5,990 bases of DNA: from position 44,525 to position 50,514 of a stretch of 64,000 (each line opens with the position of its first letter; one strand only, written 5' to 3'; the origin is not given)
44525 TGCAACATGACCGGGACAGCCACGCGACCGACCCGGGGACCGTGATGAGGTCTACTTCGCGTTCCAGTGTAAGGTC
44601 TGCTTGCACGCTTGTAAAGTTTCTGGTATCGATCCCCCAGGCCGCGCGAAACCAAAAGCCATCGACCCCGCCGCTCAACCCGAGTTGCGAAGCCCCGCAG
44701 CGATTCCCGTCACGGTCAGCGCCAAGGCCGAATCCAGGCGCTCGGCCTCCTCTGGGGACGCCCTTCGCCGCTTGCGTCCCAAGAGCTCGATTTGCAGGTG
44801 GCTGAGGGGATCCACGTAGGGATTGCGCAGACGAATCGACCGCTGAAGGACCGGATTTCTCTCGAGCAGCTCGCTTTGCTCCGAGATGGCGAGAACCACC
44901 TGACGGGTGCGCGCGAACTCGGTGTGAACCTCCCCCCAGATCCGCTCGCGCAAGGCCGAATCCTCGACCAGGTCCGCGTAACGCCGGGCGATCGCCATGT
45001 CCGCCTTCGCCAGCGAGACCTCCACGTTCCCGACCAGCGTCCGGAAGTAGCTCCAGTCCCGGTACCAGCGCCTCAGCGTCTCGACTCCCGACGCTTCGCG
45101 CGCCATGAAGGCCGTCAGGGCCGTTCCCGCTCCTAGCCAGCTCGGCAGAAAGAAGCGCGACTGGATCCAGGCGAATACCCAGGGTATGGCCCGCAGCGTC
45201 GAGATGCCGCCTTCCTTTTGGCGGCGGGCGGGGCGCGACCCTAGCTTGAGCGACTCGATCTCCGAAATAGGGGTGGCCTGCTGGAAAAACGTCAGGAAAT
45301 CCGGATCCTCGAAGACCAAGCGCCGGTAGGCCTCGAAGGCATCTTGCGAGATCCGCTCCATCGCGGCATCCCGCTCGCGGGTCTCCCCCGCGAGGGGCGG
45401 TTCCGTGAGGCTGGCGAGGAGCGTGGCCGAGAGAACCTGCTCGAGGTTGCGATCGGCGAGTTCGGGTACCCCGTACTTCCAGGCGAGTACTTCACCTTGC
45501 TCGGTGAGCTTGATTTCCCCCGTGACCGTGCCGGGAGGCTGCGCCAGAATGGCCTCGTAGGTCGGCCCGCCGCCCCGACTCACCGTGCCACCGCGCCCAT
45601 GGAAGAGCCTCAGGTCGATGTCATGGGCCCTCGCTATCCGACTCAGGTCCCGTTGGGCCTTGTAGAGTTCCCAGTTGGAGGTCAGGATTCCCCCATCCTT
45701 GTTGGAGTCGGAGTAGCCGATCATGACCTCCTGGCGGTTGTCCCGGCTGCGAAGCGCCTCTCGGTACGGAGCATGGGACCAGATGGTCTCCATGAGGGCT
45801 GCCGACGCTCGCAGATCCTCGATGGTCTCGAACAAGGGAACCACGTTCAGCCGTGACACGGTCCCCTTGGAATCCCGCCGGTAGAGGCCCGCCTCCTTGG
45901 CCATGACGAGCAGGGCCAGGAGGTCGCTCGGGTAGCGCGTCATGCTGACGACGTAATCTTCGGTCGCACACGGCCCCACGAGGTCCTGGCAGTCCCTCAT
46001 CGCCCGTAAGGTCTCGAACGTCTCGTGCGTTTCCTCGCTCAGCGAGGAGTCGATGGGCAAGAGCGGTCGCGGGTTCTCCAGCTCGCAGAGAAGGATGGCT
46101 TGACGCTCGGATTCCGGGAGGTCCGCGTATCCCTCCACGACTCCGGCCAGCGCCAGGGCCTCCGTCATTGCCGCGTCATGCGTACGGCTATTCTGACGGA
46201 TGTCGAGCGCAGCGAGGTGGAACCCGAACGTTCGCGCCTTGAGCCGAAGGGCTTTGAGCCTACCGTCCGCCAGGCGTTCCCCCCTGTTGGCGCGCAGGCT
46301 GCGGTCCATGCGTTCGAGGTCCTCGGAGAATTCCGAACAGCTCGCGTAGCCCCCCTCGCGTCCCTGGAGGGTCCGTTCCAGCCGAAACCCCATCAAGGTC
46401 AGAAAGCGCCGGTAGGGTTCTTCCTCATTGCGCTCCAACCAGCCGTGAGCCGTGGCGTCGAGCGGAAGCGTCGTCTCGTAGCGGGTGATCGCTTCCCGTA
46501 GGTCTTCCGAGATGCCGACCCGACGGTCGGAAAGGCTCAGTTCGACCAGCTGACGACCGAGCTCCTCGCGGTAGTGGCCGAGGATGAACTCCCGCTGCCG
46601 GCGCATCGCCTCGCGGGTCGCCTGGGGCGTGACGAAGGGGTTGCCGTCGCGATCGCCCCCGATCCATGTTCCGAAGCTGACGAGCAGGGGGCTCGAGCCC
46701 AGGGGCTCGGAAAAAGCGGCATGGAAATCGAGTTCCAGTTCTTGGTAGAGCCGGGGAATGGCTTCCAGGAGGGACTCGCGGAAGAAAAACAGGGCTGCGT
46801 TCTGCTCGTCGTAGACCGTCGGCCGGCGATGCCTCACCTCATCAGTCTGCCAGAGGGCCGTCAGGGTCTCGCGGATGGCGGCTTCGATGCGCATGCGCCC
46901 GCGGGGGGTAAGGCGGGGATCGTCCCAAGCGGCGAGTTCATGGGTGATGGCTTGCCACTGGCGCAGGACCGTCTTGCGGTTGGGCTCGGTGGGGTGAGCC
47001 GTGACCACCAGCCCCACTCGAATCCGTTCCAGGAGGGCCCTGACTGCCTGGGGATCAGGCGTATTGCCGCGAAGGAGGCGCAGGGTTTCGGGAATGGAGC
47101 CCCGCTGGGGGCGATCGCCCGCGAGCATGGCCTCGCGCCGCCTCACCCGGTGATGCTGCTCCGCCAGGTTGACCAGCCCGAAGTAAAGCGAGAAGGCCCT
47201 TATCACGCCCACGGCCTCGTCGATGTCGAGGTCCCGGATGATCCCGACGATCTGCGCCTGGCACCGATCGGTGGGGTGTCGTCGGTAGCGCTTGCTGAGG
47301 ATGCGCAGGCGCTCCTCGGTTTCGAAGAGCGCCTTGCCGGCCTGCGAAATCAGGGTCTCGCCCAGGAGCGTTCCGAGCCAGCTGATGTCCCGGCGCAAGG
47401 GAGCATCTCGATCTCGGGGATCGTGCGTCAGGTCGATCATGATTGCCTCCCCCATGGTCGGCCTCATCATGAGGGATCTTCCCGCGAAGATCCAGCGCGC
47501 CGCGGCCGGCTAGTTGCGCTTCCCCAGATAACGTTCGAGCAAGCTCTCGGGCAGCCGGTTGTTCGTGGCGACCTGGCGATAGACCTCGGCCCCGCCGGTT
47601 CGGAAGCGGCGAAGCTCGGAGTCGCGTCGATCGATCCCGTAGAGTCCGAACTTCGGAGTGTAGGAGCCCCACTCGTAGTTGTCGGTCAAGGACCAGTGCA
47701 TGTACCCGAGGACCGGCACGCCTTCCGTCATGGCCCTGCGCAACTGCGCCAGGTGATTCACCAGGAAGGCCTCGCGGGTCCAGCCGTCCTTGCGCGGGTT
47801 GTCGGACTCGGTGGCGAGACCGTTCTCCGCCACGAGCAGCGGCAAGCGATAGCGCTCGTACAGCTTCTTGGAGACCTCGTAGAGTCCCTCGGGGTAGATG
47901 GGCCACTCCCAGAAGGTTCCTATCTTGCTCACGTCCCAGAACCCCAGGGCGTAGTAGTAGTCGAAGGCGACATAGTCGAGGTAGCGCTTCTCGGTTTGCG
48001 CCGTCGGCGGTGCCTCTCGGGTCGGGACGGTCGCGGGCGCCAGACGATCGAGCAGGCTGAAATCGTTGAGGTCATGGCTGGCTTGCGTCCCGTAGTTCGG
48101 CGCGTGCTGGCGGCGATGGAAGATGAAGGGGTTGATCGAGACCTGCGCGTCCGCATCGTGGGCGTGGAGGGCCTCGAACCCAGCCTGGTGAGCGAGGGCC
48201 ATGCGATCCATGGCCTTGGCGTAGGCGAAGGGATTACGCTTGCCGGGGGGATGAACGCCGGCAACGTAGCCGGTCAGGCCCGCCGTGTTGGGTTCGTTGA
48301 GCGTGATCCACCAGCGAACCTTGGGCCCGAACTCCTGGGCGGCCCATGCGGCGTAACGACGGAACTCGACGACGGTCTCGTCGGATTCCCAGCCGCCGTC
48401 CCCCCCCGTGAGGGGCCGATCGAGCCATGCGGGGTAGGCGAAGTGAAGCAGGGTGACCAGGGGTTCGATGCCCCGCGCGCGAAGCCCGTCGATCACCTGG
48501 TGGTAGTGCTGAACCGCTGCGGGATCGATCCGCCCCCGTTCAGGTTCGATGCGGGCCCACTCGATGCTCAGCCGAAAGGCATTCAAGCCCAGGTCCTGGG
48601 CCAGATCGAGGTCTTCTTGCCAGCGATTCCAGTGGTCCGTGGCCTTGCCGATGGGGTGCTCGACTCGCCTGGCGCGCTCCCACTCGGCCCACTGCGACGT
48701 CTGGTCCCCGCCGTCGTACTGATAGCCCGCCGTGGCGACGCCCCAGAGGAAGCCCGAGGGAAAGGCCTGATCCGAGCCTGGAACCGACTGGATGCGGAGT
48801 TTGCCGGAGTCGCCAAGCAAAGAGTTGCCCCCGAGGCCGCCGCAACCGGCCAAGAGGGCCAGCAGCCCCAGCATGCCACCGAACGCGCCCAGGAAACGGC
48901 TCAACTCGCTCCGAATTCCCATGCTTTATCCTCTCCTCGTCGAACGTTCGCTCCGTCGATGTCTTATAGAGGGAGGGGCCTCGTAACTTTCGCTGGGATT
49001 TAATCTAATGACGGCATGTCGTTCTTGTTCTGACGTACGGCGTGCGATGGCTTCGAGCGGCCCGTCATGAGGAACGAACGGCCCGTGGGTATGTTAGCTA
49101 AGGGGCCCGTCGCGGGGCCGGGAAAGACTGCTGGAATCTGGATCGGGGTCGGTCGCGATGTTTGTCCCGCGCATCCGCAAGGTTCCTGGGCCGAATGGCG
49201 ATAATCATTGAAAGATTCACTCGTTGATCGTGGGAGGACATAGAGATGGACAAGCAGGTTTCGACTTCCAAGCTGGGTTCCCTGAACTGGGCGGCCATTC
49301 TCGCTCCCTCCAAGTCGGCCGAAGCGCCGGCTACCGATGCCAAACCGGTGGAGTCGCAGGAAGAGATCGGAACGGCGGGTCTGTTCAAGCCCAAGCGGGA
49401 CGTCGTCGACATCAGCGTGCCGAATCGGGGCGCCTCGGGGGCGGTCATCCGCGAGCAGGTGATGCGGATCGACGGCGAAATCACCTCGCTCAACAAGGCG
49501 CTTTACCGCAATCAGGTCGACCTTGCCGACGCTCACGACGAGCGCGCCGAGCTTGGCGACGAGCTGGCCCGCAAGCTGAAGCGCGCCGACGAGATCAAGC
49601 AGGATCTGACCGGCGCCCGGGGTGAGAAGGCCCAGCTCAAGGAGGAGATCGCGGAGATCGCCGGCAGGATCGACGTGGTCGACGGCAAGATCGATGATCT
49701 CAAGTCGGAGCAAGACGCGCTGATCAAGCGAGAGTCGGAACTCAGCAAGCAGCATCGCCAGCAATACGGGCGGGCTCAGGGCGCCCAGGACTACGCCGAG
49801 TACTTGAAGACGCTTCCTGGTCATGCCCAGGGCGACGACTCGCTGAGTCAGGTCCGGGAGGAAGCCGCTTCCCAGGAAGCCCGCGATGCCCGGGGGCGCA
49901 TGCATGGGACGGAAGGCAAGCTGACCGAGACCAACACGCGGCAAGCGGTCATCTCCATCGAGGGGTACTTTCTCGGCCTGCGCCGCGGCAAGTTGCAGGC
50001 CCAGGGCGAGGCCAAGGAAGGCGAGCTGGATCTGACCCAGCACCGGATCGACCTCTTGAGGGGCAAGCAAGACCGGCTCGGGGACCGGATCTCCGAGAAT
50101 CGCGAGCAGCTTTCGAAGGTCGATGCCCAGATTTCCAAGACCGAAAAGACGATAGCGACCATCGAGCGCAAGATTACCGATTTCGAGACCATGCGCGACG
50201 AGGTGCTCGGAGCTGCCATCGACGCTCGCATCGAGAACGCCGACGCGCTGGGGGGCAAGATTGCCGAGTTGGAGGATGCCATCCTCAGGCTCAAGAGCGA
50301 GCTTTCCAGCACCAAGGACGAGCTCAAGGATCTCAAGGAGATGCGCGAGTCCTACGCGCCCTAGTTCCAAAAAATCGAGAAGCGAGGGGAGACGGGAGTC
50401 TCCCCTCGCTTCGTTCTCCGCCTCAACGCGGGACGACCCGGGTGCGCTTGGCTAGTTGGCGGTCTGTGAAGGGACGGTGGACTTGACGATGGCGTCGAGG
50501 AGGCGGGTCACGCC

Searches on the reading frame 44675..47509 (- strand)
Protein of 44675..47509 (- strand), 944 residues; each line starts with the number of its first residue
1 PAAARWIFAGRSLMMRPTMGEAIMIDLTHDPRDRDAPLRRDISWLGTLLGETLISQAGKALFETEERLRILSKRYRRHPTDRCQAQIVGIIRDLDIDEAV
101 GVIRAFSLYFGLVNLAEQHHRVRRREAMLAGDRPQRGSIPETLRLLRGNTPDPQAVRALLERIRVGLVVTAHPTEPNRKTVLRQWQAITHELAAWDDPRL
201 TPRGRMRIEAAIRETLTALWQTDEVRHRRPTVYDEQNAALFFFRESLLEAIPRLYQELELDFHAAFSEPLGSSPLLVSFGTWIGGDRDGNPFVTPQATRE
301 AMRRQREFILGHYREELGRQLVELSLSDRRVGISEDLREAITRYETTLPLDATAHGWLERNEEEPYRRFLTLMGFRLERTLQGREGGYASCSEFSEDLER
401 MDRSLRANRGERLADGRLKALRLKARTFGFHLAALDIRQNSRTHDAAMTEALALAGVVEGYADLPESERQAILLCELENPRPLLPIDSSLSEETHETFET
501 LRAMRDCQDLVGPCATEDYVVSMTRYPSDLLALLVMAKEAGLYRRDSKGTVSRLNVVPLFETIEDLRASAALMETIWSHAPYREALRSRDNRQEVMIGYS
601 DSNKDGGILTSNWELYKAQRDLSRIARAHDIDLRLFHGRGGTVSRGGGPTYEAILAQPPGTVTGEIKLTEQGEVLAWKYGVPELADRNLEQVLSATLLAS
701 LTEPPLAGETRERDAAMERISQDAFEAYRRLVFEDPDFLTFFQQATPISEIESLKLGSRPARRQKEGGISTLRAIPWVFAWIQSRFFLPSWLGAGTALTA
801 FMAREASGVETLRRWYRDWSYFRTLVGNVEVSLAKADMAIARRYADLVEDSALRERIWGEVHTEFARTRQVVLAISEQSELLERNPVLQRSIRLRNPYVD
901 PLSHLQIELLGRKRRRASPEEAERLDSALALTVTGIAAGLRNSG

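Call 53: search_protein_families(library=pfam, proteins=[window:44675-47509:-], max_evalue=0.0001)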
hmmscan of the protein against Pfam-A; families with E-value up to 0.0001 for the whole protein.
window:44675-47509:- (944 aa): 1 family
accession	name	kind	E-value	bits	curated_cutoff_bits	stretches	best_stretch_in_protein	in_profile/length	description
PF00311.23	PEPcase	-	0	1036.1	22.4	1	38-944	1-919/919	Phosphoenolpyruvate carboxylase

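Call 55: find_homologous_proteins(query=window:44675-47509:-, max_evalue=1e-50)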
Query window:44675-47509:- (944 aa): 7660 proteins with E <= 1e-50 among 8000 candidates; the best 120 are listed.
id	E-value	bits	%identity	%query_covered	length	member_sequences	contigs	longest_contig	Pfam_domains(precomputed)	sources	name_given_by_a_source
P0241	0.0e+0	2053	100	98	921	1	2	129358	PF00311.24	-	-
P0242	0.0e+0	1605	79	98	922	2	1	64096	PF00311.24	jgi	jgi:phosphoenolpyruvate carboxylase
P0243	0.0e+0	1602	78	98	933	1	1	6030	PF00311.24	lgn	-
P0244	0.0e+0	1586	77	98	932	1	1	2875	PF00311.24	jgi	jgi:phosphoenolpyruvate carboxylase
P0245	0.0e+0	1574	78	98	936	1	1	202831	PF00311.24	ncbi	-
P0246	0.0e+0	1565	76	98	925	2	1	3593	PF00311.24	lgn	-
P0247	0.0e+0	1564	76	98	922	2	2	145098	PF00311.24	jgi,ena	-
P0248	0.0e+0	1563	76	98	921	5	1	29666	PF00311.24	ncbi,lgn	ncbi:Phosphoenolpyruvate carboxylase [compost metagenome]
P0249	0.0e+0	1521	76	98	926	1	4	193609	PF00311.24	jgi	jgi:phosphoenolpyruvate carboxylase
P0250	0.0e+0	1447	72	96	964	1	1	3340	PF00311.24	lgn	-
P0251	0.0e+0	1099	78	68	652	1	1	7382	PF00311.24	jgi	jgi:phosphoenolpyruvate carboxylase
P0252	7.6e-290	982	54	97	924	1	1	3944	PF00311.24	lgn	-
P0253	5.3e-286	969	53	99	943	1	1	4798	PF00311.24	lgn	-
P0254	6.8e-286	969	54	97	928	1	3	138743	PF00311.24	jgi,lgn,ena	jgi:phosphoenolpyruvate carboxylase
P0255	2.4e-284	964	53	97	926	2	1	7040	PF00311.24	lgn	-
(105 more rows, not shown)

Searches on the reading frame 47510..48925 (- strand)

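Call 54: search_protein_families(library=pfam, proteins=[window:47510-48925:-], max_evalue=0.0001)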
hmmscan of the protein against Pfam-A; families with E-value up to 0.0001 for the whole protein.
window:47510-48925:- (471 aa): 2 families
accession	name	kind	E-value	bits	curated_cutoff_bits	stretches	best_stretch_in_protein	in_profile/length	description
PF00232.24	Glyco_hydro_1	-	9.5e-77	258.8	22.6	2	53-266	3-220/453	Glycosyl hydrolase family 1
PF00150.24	Cellulase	-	5.1e-06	26.6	23.5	1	98-218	21-136/272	Cellulase (glycosyl hydrolase family 5)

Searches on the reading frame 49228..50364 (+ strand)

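Call 54: search_protein_families(library=pfam, proteins=[window:49228-50364:+], max_evalue=0.0001)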
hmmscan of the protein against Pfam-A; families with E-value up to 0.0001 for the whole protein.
window:49228-50364:+ (378 aa): 1 family
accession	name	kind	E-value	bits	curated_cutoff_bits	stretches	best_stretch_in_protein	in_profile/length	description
PF13870.11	CCDC113_CCDC96_CC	-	8.4e-06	26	31.6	0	289-373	2-86/177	CCDC113/CCDC96, coiled-coil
